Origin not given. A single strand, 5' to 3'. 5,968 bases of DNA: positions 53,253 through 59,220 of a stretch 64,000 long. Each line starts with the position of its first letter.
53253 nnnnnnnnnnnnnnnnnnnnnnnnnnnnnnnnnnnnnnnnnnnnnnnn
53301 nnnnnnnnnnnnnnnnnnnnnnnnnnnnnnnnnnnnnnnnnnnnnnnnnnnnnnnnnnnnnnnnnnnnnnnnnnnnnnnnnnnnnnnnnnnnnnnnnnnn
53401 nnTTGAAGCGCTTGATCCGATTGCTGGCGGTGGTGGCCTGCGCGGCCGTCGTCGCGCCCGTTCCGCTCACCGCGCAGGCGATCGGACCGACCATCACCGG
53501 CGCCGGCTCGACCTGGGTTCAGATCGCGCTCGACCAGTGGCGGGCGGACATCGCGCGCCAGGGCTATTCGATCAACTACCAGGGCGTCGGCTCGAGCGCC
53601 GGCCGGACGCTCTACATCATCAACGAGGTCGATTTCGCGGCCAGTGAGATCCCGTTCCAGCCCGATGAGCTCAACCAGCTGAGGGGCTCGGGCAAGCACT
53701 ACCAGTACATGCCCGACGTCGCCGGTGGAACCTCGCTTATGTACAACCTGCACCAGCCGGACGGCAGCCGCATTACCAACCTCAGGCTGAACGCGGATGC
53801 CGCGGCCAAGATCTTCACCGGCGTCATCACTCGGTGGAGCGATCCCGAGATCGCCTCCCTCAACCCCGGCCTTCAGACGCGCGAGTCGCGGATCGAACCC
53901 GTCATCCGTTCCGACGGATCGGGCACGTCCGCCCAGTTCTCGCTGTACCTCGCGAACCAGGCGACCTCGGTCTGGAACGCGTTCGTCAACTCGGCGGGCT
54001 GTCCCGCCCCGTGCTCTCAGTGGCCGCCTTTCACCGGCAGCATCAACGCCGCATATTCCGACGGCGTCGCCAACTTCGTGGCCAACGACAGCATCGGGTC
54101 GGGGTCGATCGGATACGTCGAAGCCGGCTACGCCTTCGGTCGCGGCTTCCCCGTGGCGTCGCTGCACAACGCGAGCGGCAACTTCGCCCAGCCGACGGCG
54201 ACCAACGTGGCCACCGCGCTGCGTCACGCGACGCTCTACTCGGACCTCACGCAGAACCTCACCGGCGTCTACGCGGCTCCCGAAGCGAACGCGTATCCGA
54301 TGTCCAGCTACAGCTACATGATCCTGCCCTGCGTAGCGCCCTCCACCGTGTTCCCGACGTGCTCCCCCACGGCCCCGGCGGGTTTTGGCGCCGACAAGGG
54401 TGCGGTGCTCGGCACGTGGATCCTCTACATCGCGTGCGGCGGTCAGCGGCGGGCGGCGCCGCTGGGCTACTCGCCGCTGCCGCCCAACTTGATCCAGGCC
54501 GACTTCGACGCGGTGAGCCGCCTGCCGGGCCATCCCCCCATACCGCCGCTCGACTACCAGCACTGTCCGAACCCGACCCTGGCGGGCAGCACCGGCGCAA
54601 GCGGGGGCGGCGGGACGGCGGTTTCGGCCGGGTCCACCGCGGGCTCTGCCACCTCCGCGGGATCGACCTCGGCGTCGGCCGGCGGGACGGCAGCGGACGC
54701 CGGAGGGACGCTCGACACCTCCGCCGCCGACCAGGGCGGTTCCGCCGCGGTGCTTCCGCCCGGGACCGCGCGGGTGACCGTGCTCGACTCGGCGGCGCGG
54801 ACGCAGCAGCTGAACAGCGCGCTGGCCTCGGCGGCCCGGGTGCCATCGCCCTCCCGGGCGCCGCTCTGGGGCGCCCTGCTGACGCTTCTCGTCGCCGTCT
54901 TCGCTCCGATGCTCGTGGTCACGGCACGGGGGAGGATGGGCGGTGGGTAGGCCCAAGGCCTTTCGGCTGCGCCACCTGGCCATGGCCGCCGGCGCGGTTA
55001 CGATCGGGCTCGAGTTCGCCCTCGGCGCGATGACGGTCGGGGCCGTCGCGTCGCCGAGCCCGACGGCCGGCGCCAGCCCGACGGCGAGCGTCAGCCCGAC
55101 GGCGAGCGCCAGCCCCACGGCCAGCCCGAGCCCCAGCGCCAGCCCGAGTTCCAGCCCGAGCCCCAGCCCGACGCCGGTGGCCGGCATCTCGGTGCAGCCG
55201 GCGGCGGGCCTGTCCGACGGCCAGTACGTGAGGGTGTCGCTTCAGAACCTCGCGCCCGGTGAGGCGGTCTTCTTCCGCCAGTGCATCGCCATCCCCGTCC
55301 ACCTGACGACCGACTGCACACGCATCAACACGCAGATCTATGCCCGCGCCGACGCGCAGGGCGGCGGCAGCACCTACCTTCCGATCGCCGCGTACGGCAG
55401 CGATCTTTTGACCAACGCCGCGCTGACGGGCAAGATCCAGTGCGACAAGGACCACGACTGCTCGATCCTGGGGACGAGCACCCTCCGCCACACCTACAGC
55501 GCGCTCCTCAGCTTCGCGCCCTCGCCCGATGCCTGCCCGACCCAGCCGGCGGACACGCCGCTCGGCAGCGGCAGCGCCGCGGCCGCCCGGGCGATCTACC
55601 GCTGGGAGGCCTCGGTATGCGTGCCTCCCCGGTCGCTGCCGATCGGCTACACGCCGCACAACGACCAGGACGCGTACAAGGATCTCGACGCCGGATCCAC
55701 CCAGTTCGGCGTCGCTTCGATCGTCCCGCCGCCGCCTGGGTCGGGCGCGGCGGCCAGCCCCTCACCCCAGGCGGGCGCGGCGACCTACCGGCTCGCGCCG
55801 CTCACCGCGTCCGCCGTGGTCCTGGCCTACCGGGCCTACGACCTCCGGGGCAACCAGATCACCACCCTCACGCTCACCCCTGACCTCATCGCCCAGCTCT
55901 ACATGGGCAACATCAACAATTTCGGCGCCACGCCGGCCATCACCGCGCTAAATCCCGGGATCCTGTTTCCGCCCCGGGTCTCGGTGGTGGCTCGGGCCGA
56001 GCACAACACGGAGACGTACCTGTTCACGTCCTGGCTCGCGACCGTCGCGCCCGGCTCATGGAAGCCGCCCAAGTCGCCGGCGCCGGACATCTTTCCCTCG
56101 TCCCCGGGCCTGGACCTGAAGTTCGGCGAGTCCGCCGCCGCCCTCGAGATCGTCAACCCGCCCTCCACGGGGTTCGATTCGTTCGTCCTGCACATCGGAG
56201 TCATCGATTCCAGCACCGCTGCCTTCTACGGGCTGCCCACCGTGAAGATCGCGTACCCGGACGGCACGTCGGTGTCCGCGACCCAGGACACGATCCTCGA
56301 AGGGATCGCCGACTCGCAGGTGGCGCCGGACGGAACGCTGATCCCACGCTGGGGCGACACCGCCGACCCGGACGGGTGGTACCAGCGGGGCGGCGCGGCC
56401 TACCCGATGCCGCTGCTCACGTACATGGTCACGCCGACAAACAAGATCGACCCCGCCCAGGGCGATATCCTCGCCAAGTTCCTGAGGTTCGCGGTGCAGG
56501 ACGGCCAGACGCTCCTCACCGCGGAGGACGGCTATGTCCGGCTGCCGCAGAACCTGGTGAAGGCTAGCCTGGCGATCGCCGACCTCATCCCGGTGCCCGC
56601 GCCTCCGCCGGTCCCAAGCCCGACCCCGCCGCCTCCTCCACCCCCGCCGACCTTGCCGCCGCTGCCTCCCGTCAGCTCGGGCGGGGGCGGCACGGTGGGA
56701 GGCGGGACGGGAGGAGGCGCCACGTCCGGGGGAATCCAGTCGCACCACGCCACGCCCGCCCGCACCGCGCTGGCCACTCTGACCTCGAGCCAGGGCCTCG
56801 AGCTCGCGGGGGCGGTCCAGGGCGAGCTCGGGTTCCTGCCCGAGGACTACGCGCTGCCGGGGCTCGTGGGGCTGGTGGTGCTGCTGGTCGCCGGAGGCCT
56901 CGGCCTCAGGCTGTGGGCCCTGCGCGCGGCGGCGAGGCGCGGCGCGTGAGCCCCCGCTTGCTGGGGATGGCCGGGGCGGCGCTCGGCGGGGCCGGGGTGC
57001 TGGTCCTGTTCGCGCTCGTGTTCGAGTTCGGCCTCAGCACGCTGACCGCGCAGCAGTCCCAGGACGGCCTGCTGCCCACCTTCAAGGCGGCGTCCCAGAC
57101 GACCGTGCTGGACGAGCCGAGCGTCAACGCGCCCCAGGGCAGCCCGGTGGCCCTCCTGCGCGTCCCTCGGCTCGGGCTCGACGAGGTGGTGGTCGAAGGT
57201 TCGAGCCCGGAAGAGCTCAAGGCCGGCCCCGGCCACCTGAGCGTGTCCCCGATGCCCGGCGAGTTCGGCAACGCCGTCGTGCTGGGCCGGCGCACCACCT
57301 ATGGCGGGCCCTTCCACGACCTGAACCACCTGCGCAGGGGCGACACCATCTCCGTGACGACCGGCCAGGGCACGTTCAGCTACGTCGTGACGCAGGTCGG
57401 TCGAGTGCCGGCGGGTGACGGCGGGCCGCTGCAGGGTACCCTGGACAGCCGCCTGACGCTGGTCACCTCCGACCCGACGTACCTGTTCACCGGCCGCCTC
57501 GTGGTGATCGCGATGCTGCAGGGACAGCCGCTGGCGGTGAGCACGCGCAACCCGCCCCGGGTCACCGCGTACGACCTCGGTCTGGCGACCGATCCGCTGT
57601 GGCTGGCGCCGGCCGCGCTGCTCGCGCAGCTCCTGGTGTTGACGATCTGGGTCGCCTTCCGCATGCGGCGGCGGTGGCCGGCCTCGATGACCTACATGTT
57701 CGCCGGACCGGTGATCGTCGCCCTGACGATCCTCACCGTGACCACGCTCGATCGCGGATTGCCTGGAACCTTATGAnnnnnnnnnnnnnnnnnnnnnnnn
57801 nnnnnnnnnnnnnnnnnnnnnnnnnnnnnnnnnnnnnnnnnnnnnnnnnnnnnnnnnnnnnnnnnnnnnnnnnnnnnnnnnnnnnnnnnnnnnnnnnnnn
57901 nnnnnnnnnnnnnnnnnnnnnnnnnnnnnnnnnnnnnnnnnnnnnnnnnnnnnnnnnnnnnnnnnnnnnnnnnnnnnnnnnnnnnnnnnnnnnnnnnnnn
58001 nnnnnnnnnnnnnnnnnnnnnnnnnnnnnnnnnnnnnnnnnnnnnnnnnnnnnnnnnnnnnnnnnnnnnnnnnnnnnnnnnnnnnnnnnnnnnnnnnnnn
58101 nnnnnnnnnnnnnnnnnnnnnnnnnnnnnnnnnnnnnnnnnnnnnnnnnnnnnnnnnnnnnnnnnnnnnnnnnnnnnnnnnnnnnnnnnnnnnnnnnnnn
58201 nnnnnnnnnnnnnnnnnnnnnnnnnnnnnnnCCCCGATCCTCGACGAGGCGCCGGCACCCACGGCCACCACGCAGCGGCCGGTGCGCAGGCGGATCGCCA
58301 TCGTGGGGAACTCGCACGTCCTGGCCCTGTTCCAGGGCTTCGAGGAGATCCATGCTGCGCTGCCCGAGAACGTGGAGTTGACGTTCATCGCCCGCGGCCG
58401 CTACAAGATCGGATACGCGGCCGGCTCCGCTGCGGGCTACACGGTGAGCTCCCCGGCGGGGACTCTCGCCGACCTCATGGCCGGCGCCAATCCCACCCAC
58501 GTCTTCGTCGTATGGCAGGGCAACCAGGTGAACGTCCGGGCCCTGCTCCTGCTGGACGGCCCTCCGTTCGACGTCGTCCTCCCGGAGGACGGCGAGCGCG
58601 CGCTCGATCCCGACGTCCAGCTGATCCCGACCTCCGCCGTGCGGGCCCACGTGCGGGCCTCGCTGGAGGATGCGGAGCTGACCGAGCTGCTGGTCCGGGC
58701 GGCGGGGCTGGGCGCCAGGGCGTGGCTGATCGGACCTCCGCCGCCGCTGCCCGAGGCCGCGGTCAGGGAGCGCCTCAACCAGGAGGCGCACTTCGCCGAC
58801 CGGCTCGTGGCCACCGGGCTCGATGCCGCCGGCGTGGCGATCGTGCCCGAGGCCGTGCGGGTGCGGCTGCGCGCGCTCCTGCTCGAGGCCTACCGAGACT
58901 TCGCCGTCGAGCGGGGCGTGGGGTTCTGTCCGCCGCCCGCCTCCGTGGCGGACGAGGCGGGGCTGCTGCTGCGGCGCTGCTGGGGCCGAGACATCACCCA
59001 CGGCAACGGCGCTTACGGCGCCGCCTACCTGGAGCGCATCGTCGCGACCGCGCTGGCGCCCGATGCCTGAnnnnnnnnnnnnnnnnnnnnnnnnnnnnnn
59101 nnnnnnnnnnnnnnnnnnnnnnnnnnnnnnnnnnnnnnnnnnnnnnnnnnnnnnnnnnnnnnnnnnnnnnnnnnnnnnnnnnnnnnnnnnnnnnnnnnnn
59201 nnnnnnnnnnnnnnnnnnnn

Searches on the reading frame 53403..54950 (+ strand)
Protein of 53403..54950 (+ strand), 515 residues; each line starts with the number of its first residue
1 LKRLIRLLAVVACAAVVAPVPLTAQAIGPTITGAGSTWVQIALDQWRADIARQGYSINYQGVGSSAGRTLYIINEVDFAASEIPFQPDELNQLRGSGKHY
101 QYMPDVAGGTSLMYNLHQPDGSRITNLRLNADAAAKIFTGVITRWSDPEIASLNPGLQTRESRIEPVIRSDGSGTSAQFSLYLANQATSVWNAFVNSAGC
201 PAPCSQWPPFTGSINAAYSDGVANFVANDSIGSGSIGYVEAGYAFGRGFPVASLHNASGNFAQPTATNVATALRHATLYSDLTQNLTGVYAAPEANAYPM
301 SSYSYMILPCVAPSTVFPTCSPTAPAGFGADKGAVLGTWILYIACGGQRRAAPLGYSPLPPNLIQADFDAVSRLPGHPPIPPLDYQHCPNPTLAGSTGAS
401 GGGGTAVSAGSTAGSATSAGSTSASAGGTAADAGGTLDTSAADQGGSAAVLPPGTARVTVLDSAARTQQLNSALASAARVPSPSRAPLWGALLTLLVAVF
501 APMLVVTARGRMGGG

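Call 10: search_protein_families(library=pfam, proteins=[window:53403-54950:+], max_evalue=0.001)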
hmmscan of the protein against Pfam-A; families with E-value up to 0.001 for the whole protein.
window:53403-54950:+ (515 aa): 1 family
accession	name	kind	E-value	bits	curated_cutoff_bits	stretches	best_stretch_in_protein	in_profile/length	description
PF12849.12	PBP_like_2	-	3.2e-31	109.5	27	1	28-308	9-245/267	PBP superfamily domain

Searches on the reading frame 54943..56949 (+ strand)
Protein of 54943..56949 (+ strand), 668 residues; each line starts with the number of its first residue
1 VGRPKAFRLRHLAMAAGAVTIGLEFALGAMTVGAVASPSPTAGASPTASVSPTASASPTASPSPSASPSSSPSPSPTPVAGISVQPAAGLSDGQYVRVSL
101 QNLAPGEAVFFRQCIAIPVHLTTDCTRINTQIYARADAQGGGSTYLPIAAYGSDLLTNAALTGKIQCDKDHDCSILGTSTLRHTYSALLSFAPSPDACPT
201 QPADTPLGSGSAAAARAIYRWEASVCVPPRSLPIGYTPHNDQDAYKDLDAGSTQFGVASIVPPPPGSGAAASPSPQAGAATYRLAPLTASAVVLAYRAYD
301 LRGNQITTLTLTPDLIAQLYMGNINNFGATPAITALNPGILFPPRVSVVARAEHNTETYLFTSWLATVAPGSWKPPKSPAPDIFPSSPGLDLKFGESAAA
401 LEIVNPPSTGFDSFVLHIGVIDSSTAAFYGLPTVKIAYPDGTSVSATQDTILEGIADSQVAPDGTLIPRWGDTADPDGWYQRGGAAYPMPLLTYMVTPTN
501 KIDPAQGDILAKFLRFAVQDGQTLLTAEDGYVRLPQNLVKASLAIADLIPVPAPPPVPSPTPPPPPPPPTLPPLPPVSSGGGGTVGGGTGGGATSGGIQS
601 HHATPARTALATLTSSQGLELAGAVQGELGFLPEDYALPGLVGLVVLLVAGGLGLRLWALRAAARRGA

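Call 10: search_protein_families(library=pfam, proteins=[window:54943-56949:+], max_evalue=0.001)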
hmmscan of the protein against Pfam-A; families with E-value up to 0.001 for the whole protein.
window:54943-56949:+ (668 aa): 1 family
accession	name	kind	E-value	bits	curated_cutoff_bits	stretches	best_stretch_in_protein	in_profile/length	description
PF00960.24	Neocarzinostat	-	2.8e-07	30.9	25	1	82-175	1-91/110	Neocarzinostatin family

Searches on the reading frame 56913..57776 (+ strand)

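Call 10: search_protein_families(library=pfam, proteins=[window:56913-57776:+], max_evalue=0.001)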
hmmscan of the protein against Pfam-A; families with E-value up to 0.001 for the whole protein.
window:56913-57776:+ (287 aa): 1 family
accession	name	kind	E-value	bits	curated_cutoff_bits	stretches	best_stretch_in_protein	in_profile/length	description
PF04203.18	Sortase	-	4.5e-22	78.6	26.6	1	82-202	1-124/125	Sortase domain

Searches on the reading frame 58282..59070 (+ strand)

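Call 10: search_protein_families(library=pfam, proteins=[window:58282-59070:+], max_evalue=0.001)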
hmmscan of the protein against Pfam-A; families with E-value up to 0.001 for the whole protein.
window:58282-59070:+ (262 aa): 1 family
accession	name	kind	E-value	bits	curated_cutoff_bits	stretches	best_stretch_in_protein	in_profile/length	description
PF19040.6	SGNH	-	0.00053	20.2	27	0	4-169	25-165/248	SGNH domain (fused to AT3 domains)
